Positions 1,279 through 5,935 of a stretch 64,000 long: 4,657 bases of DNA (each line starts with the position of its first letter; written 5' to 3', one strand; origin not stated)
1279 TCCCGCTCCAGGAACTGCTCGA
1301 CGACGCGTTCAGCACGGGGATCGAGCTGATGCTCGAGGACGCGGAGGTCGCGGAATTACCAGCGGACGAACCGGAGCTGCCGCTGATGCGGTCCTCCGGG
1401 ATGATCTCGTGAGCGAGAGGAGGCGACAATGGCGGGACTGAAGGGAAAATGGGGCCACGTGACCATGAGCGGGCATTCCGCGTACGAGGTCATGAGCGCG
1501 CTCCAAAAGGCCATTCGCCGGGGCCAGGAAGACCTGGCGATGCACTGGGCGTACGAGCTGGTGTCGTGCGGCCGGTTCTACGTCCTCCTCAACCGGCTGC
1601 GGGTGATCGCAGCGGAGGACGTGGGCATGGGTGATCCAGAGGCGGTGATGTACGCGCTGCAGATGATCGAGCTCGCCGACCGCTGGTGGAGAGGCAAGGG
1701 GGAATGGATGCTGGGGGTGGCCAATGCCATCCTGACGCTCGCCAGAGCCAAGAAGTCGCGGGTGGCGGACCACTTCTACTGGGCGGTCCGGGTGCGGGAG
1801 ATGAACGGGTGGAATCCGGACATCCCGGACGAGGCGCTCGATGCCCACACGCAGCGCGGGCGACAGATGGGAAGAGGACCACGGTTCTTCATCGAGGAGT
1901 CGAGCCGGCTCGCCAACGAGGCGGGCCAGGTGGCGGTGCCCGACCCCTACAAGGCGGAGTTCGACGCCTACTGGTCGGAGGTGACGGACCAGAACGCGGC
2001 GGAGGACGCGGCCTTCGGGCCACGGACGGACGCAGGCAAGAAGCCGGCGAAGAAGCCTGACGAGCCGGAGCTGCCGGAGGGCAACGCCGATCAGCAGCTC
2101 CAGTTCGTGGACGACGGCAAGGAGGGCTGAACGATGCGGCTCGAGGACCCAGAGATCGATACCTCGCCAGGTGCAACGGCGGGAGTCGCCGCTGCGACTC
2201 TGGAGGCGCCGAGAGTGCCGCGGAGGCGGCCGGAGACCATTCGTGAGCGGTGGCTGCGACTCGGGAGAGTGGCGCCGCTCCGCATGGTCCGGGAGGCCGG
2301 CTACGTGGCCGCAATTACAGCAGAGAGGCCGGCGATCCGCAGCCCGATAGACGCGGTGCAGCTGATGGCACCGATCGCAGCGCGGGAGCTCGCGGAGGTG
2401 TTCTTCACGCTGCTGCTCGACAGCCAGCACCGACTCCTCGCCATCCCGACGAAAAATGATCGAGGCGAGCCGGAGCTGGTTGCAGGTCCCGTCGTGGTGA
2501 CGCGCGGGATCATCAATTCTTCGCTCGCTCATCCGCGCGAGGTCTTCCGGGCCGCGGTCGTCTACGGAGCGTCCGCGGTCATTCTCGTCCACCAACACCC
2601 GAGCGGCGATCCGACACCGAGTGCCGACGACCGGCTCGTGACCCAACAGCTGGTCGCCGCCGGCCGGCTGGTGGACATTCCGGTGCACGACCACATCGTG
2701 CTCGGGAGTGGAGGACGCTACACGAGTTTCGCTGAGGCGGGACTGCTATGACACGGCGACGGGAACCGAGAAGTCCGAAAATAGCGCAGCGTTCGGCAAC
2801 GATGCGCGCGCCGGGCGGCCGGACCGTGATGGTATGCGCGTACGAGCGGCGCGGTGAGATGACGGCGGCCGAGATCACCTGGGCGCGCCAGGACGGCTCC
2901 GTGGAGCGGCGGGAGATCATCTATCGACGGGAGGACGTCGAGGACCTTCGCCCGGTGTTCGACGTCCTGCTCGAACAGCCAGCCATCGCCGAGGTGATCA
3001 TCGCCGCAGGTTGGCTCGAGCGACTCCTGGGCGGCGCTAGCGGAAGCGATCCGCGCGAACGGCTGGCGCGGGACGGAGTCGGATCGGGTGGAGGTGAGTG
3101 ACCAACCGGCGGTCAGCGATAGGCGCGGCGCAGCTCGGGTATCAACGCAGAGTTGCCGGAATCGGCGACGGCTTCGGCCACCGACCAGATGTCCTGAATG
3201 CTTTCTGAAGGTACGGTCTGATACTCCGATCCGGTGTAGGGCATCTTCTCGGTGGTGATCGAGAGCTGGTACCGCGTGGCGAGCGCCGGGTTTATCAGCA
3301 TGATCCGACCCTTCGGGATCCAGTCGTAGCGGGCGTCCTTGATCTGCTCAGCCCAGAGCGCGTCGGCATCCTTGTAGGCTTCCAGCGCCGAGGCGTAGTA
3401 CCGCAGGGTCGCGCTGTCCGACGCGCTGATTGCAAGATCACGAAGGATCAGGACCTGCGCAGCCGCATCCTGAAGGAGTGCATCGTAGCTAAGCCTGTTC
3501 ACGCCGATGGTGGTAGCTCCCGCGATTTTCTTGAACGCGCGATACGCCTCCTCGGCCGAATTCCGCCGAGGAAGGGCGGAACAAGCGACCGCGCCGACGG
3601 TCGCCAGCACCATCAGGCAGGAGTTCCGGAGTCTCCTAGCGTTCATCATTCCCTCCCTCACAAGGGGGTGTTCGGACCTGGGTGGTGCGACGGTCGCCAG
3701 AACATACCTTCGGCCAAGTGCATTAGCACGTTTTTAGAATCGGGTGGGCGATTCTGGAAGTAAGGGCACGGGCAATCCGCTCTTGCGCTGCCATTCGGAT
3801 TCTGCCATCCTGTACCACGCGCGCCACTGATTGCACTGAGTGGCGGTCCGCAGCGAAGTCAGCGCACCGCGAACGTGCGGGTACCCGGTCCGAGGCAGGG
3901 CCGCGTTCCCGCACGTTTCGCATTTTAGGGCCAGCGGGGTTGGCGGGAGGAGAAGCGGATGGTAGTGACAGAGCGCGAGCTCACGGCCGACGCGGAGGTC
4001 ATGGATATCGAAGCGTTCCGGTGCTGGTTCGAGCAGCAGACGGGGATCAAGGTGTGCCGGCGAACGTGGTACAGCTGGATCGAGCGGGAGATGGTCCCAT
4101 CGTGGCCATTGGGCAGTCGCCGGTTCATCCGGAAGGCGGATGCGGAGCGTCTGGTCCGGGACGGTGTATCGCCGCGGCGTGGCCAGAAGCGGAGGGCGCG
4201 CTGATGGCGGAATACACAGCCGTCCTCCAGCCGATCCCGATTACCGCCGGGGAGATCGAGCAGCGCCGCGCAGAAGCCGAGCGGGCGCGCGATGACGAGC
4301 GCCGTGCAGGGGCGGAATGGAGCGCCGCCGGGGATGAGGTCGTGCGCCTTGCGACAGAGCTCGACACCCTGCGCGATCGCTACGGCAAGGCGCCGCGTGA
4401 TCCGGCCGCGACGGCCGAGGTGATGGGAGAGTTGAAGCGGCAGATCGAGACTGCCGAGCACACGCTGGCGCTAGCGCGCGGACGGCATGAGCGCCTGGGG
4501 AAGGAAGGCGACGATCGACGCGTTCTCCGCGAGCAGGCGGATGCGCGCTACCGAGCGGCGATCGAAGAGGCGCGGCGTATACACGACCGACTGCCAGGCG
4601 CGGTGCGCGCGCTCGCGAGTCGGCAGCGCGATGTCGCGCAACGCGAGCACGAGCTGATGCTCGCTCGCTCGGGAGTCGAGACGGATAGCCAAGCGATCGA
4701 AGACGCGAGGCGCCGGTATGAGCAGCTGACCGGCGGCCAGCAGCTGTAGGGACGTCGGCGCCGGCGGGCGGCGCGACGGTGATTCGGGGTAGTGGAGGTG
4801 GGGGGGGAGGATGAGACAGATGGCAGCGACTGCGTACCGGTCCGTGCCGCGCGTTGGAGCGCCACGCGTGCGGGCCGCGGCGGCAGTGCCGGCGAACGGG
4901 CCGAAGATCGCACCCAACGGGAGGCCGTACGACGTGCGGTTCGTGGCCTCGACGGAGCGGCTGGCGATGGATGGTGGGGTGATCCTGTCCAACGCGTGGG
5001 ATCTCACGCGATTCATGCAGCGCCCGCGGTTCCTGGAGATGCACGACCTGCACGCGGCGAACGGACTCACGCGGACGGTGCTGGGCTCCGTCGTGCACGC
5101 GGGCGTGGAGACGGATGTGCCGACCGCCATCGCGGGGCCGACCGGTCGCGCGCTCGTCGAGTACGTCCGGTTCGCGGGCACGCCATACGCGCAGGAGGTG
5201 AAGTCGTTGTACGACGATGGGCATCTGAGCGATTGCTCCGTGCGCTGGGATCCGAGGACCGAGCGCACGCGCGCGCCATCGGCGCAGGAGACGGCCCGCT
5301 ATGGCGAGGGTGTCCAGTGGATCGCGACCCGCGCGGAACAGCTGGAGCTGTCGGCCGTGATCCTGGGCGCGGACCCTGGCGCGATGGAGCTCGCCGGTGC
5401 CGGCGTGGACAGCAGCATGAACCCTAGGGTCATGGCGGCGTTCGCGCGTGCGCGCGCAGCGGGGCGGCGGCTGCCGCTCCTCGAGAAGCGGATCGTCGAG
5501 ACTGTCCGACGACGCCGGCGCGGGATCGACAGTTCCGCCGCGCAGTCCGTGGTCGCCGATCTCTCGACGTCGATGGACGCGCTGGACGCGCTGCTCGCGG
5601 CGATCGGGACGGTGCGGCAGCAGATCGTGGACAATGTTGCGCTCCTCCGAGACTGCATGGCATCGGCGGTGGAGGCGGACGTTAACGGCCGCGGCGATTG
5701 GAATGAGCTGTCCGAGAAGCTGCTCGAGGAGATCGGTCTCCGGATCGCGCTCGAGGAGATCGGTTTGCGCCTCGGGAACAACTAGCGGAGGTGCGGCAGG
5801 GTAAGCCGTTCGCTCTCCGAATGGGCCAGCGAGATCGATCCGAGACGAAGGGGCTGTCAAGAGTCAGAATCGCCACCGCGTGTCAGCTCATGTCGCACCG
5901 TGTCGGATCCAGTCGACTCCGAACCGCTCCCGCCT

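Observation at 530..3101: Tightly coupled five-gene island operon (unknown / RHH / ATPase-less RarA C-domain / RadC-JAB / unknown): candidate undescribed system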

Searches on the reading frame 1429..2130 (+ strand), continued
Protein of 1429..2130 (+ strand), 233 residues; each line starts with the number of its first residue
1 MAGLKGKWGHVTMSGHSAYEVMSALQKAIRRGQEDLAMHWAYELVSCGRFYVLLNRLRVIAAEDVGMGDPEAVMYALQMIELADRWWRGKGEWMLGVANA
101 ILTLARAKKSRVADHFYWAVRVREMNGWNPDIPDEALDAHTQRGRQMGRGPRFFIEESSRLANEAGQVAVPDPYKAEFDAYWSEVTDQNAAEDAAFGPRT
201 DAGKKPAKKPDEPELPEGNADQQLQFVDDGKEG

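Call 81: search_protein_families(library=pfam, proteins=[L089:6185-7498:-, L089:7575-8768:-, L089:13392-14357:+, L089:14857-15954:+], max_evalue=0.05)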
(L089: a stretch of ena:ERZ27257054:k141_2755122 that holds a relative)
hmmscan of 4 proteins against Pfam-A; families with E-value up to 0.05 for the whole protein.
L089:6185-7498:- (437 aa): 2 families
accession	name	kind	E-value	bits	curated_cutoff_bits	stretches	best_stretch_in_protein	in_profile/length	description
PF07669.17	Eco57I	-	2.1e-05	25.1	25.3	1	2-102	78-165/171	Eco57I restriction-modification methylase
PF02384.22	N6_Mtase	-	0.00012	21.9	20.4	1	1-133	128-243/311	N-6 DNA Methylase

L089:7575-8768:- (397 aa): 3 families
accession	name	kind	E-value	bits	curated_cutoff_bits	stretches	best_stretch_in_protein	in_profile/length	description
PF02384.22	N6_Mtase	-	1.1e-09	38.5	20.4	1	292-381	20-94/311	N-6 DNA Methylase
PF13588.12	HSDR_N_2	-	0.0013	19.3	25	1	27-126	7-95/110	Type I restriction enzyme R protein N terminus (HSDR_N)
PF01170.24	UPF0020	-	0.0095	16.1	22.3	1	309-380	19-92/197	RMKL-like, methyltransferase domain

L089:13392-14357:+ (321 aa): 0 families

L089:14857-15954:+ (365 aa): 0 families

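Call 94: search_dna_similar(query=window:1429-2130:+, collection=plasmids, mode=protein, max_evalue=0.00001, max_rows=25)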
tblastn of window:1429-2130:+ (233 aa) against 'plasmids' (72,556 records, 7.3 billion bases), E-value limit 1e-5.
Records with a match: 71; places in all: 71; records where one place covers at least 80% of the query: 0.
Best place of each record, by identity: <60% 71.
By first word of the organism name: Enterococcus 12; Escherichia 12; Clostridium 6; Ralstonia 3; Nostoc 3; Bradyrhizobium 2; Cetobacterium 2; Subdoligranulum 2; Proteus 2; Klebsiella 2; and 21 more.
By predicted mobility (MOB-suite, as given by PLSDB): non-mobilizable 53; conjugative 14; mobilizable 4.
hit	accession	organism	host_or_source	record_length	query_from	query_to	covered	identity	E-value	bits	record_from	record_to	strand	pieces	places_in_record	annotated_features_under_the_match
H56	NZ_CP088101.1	Bradyrhizobium barranii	cell culture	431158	12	182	73%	38.1%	3e-21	99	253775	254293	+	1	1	hypothetical protein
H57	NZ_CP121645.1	Bradyrhizobium barranii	Chamaecytisus prolifer var. ...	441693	12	182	73%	38.1%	3e-21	99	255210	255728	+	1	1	hypothetical protein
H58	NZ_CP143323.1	Cetobacterium somerae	intestine of Yellow Catfish,pure culture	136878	4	179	76%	35.8%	3e-18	90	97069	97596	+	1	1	hypothetical protein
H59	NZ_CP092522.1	Cetobacterium somerae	Danio rerio,tissue sample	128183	4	179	76%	35.8%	4e-18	90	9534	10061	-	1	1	hypothetical protein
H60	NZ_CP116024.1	Enterococcus faecium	culture,sewage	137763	11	179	73%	35.7%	8e-20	95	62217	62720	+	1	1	hypothetical protein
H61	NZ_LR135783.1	Enterococcus faecium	-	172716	11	179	73%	35.7%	8e-20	95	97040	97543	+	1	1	hypothetical protein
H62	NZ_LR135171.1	Enterococcus faecium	-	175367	11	179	73%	35.7%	8e-20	95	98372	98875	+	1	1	hypothetical protein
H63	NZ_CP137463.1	Enterococcus faecium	Chicken,feces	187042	11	179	73%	35.7%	8e-20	95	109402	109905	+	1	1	hypothetical protein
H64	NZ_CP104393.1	Enterococcus raffinosus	fermented food (Meju)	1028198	11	179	73%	35.1%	8e-20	95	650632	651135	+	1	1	record has no annotation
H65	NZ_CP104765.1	Enterococcus raffinosus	Homo sapiens,urine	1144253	11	179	73%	35.1%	8e-20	95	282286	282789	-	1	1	record has no annotation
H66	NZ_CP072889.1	Enterococcus raffinosus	stream/river surface water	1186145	11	179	73%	35.1%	8e-20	95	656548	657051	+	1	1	record has no annotation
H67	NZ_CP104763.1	Enterococcus raffinosus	-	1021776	11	179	73%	35.1%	9e-20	94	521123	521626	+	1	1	record has no annotation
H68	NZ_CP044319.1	Enterococcus faecium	Homo sapiens,Rectal swab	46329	11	179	73%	35.1%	3e-19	93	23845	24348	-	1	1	hypothetical protein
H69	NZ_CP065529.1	Enterococcus faecium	Homo sapiens,rectal swab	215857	11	179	73%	35.1%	4e-19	93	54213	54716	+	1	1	hypothetical protein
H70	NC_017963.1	Enterococcus faecium DO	Homo sapiens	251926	11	179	73%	35.1%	4e-19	93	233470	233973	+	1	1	hypothetical protein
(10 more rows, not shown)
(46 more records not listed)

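Call 106: fold_search(model_id=the predicted structure, library=viral)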
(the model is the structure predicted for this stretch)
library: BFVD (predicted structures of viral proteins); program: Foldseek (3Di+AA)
matches with E <= 10: 334; with E <= 0.001: 10
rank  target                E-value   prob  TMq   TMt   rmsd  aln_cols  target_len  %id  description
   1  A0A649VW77            2.3e-08  1.00  0.59  0.58   8.5       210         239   21  AAA-ATPase [Arthrobacter phage BeatusComedenti]
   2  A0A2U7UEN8            7.0e-06  1.00  0.40  0.09  12.2       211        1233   21  Uncharacterized protein [Pandoravirus macleodensis]
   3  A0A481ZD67            1.0e-05  1.00  0.40  0.28  20.3       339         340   19  Uncharacterized protein [Pithovirus LCPAC403]
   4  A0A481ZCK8            8.9e-05  1.00  0.43  0.15  12.5       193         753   18  DUF4326 domain-containing protein [Pithovirus LCPAC404]
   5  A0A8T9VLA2            1.2e-04  1.00  0.41  0.16  18.3       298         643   17  (no name in the UniProt tables at hand)
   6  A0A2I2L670            2.8e-04  1.00  0.44  0.31   7.0       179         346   22  Replication-associated recombination protein RarA (DNA-dependent ATPase) [Orpheovirus IHUMI-LCC2]
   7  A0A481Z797            3.4e-04  1.00  0.23  0.09  18.8       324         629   14  Uncharacterized protein [Pithovirus LCPAC202]
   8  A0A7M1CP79            5.5e-04  1.00  0.42  0.38   8.0       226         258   18  (no name in the UniProt tables at hand)
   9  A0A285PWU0            7.1e-04  1.00  0.39  0.16   4.9       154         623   23  Uncharacterized protein [Cedratvirus lausannensis]
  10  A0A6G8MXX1            9.2e-04  1.00  0.24  0.12  15.6       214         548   18  Zinc finger CCHC domain-containing protein [Cedratvirus kamchatka]
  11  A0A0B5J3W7            1.1e-03  1.00  0.41  0.14  10.9       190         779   19  Uncharacterized protein [Pandoravirus inopinatum]
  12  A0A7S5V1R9            1.4e-03  1.00  0.43  0.28  10.2       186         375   22  (no name in the UniProt tables at hand)
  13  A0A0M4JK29            1.6e-03  1.00  0.46  0.17   7.9       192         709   16  (no name in the UniProt tables at hand)
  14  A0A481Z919            1.7e-03  1.00  0.39  0.30  20.2       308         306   15  Uncharacterized protein [Pithovirus LCPAC202]
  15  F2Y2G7                5.1e-03  1.00  0.38  0.68   5.6       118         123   15  (no name in the UniProt tables at hand)
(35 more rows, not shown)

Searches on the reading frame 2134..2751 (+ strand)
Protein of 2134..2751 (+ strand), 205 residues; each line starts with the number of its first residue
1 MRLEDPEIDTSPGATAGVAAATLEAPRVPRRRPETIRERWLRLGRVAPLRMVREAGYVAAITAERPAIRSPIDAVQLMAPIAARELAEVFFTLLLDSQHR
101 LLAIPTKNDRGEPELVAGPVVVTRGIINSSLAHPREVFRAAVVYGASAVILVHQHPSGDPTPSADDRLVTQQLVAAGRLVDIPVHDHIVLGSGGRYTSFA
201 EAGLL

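Call 3: search_protein_families(library=pfam, proteins=[window:2134-2751:+], max_evalue=0.1)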
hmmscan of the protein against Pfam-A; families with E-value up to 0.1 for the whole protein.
window:2134-2751:+ (205 aa): 4 families
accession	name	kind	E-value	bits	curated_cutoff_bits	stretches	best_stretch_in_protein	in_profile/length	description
PF04002.20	RadC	-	1.4e-33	115.8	22.1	1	68-204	1-121/121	RadC-like JAB domain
PF14464.11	Prok-JAB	-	0.0025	18.1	25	1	132-178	49-95/114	Prokaryotic homologs of the JAB domain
PF02225.27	PA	-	0.0031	18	23.9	0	112-163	21-70/95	PA domain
PF18726.6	HEPN_SAV_6107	-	0.03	15.3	27.2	1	18-73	21-75/98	SAV_6107-like HEPN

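Call 4: search_protein_families(library=phrogs, proteins=[window:2134-2751:+], max_evalue=0.1)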
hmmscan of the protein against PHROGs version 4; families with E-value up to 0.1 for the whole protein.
window:2134-2751:+ (205 aa): 1 family
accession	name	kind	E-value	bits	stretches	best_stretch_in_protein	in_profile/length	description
phrog_10276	-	DNA, RNA and nucleotide metabolism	2.5e-27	96.8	1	116-204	65-152/153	DNA repair protein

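Call 5: search_protein_families(library=padloc, proteins=[window:2134-2751:+], max_evalue=0.1)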
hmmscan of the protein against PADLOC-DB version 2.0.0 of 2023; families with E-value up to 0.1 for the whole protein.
window:2134-2751:+ (205 aa): 1 family
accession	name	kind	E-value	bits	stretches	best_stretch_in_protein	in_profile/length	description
PDLC00900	JAB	-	0.036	12.2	1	148-178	89-119/159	JAB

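Call 6: search_protein_families(library=ncbifam, proteins=[window:2134-2751:+], max_evalue=0.1)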
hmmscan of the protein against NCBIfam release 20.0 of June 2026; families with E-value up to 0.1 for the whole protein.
window:2134-2751:+ (205 aa): 2 families
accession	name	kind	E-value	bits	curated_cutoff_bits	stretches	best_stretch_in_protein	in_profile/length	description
NF000642.1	PRK00024.1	equivalog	3.6e-33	115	180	1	62-204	85-211/212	RadC family protein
TIGR00608.1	radc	subfamily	2.9e-32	112.2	133.85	1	60-205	89-218/218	RadC family protein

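Call 75: find_related_loci(query=window:2134-2751:+, collection=viral_contigs, flank=6000)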
Query window:2134-2751:+ (205 aa) in viral_contigs; peptide patterns used: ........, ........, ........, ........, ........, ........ (x = any residue, [..] = any of these).
8 stretches matched a pattern; 2 encode a relative of the query (tblastn E <= 1e-3); 2 distinct loci.
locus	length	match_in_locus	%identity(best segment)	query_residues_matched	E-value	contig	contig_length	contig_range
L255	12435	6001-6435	48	39-205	2e-46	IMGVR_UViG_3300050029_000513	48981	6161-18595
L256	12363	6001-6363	38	79-201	3e-19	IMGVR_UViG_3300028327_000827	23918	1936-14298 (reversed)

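Call 102: search_solved_structures(query=window:2134-2751:+, max_evalue=0.001)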
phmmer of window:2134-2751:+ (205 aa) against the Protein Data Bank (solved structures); distinct sequences matched with E-value up to 0.001: 1.
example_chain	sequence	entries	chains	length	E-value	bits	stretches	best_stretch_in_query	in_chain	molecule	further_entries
2qlc_A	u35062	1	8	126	3.4e-17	66.2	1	121-202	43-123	DNA repair protein radC homolog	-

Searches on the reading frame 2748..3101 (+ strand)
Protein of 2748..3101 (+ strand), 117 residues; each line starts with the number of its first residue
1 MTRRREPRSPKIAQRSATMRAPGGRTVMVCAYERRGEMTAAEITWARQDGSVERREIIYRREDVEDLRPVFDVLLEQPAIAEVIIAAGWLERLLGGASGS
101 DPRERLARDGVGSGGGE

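Call 3: search_protein_families(library=pfam, proteins=[window:2748-3101:+], max_evalue=0.1)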
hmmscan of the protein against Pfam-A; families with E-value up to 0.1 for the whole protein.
window:2748-3101:+ (117 aa): 0 families

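Call 4: search_protein_families(library=phrogs, proteins=[window:2748-3101:+], max_evalue=0.1)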
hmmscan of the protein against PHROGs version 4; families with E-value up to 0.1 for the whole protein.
window:2748-3101:+ (117 aa): 0 families

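Call 5: search_protein_families(library=padloc, proteins=[window:2748-3101:+], max_evalue=0.1)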
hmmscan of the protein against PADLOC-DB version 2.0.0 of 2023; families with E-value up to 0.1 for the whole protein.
window:2748-3101:+ (117 aa): 0 families

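Call 6: search_protein_families(library=ncbifam, proteins=[window:2748-3101:+], max_evalue=0.1)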
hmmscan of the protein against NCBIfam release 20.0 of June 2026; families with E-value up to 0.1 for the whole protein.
window:2748-3101:+ (117 aa): 0 families

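Call 33: find_homologous_proteins(query=window:2748-3101:+, max_evalue=0.01)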
Query window:2748-3101:+ (117 aa): 1 proteins with E <= 0.01 among 38 candidates.
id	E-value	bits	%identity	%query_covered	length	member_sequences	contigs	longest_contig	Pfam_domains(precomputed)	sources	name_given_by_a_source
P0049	1.0e-50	189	99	78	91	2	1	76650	-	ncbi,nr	ncbi:MAG TPA: hypothetical protein VJU87_10775 [Gemmatimonadaceae bacterium]|nr:hypothetical protein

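Call 101: search_solved_structures(query=window:2748-3101:+, max_evalue=5)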
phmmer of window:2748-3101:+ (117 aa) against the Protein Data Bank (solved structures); distinct sequences matched with E-value up to 5: 12.
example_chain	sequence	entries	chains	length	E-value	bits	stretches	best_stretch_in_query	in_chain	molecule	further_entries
9xtu_E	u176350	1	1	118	0.19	15.3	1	11-61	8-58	N34 Fab-L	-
9wph_L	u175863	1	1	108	0.34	14.4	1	13-61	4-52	pO18-10 VL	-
9mtm_J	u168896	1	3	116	0.46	14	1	13-62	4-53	Light chain of Fab from porcine antibody 24-1G28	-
8y3p_L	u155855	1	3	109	0.51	13.9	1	13-61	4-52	Light chain of C9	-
9mtf_J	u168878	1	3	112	0.73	13.4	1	13-62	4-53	Light chain of Fab from porcine antibody 14-1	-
9mth_J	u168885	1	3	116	0.81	13.2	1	13-62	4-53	Light chain of Fab from porcine antibody 14-8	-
3m8o_H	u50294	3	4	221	0.97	13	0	6-56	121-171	IMMUNOGLOBULIN A1 HEAVY CHAIN | Fab fragment of IMMUNOGLOBULIN A1 HEAVY CHAIN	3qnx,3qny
7uvl_H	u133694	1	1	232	1.1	12.7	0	6-56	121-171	Immunoglobulin alpha-1 heavy chain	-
5e8e_B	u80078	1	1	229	1.2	12.6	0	6-56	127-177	IGA FAB HEAVY CHAIN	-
9mtl_J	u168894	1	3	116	1.2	12.6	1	13-61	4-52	Light chain of Fab from porcine antibody 24-1G23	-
9mpz_L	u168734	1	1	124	1.3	12.6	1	13-62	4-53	PAS12 Fv Light chain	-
9mtk_J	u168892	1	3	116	1.3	12.6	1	13-61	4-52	Light chain of Fab from porcine antibody 24-1G17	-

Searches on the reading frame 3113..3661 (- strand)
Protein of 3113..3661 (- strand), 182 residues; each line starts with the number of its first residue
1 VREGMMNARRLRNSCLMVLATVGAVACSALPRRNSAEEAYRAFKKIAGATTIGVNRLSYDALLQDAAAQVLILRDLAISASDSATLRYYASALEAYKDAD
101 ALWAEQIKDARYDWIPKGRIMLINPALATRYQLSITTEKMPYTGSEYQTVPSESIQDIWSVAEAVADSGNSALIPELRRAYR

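Call 3: search_protein_families(library=pfam, proteins=[window:3113-3661:-], max_evalue=0.1)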
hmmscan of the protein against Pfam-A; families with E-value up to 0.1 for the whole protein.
window:3113-3661:- (182 aa): 3 families
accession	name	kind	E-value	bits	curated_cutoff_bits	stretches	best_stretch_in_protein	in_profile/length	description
PF06297.19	PET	-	0.0016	18.9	25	1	105-147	13-51/102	PET Domain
PF13253.11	DUF4044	-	0.024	14.6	21.8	1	16-30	18-32/33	Protein of unknown function (DUF4044)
PF19380.4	DUF5955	-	0.048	14.5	27.1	0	3-26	48-71/88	Family of unknown function (DUF5955)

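Call 4: search_protein_families(library=phrogs, proteins=[window:3113-3661:-], max_evalue=0.1)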
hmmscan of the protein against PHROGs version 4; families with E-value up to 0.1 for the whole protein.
window:3113-3661:- (182 aa): 0 families

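Call 5: search_protein_families(library=padloc, proteins=[window:3113-3661:-], max_evalue=0.1)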
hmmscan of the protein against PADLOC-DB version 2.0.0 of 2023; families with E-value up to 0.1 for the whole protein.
window:3113-3661:- (182 aa): 0 families

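Call 6: search_protein_families(library=ncbifam, proteins=[window:3113-3661:-], max_evalue=0.1)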
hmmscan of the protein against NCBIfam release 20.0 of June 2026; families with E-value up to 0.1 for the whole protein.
window:3113-3661:- (182 aa): 0 families

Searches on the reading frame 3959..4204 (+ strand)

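Call 3: search_protein_families(library=pfam, proteins=[window:3959-4204:+], max_evalue=0.1)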
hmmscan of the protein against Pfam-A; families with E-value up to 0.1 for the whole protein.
window:3959-4204:+ (81 aa): 1 family
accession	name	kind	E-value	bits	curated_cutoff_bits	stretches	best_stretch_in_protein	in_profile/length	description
PF12728.13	HTH_17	-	0.0097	16.6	27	1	31-61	12-42/51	Helix-turn-helix domain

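Call 4: search_protein_families(library=phrogs, proteins=[window:3959-4204:+], max_evalue=0.1)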
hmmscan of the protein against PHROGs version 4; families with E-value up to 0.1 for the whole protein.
window:3959-4204:+ (81 aa): 2 families
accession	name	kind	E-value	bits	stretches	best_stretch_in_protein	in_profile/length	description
phrog_66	-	integration and excision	0.016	15.9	1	30-79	103-153/412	excisionase and transcriptional regulator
phrog_2951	-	unknown function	0.07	14.2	0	32-64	41-73/90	-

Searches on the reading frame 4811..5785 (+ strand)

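Call 3: search_protein_families(library=pfam, proteins=[window:4811-5785:+], max_evalue=0.1)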
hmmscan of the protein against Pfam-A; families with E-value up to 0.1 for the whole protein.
window:4811-5785:+ (324 aa): 2 families
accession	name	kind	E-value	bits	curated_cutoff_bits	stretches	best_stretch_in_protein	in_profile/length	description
PF18458.6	XPB_DRD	-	0.098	13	26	0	143-156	22-35/57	Xeroderma pigmentosum group B helicase damage recognition domain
PF15557.11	CAF1-p150_N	-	0.099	12.9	25.9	0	211-291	32-114/230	CAF1 complex subunit p150, region binding to PCNA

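Call 4: search_protein_families(library=phrogs, proteins=[window:4811-5785:+], max_evalue=0.1)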
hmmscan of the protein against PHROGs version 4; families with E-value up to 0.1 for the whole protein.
window:4811-5785:+ (324 aa): 4 families
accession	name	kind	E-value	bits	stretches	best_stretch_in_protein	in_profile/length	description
phrog_4523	-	head and packaging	0.0021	17.9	1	60-192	60-171/644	major head and protease protein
phrog_11321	-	unknown function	0.0028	18.2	1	43-199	4-142/327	-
phrog_617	-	head and packaging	0.0086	16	1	42-191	28-156/626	major head protein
phrog_80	-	head and packaging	0.035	14.3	1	120-272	308-439/607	head maturation protease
